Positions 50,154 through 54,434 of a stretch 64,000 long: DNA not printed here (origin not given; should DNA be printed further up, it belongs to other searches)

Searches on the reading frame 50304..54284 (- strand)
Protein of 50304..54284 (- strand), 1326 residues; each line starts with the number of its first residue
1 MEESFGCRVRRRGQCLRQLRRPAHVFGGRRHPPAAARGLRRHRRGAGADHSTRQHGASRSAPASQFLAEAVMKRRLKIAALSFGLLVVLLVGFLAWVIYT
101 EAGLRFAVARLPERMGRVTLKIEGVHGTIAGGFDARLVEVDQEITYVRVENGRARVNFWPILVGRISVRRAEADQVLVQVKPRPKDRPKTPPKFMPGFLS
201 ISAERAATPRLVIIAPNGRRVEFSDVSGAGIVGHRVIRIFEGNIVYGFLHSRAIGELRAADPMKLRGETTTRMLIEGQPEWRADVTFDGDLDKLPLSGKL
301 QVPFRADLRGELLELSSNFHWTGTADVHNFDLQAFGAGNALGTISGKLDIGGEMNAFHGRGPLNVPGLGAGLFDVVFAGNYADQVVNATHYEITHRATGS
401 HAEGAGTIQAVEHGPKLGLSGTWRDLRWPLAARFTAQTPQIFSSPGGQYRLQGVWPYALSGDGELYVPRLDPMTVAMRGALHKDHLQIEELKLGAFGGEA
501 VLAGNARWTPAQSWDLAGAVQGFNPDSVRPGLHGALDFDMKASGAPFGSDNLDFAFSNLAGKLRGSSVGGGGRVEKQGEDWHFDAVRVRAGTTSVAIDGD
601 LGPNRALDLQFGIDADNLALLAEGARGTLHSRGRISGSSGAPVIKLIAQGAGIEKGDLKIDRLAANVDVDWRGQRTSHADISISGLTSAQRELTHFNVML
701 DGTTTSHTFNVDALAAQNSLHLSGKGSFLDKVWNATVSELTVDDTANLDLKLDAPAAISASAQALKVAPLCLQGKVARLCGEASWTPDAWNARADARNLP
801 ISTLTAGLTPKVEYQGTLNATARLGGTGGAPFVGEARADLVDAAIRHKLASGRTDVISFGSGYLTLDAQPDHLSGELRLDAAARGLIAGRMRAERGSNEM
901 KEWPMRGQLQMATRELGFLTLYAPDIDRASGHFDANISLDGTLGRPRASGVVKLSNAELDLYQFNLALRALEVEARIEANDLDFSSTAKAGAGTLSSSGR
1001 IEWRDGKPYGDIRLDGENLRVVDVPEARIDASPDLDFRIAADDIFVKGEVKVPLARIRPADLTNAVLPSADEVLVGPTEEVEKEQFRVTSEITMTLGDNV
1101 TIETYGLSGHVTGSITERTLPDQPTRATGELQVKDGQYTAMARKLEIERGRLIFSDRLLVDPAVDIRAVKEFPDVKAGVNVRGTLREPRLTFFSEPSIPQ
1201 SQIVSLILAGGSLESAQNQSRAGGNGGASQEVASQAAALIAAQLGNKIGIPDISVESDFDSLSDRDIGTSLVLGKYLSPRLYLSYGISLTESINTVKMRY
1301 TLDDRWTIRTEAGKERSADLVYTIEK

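Call 21: search_protein_families(library=pfam, proteins=[window:50304-54284:-], max_evalue=0.001)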
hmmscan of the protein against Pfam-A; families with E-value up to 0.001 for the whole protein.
window:50304-54284:- (1326 aa): 2 families
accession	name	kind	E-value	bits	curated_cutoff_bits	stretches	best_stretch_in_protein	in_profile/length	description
PF04357.19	TamB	-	2.6e-59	201.8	22.4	1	988-1324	6-379/381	TamB, inner membrane protein subunit of TAM complex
PF05170.20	AsmA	-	0.00016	21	29.8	0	784-829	494-539/607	AsmA family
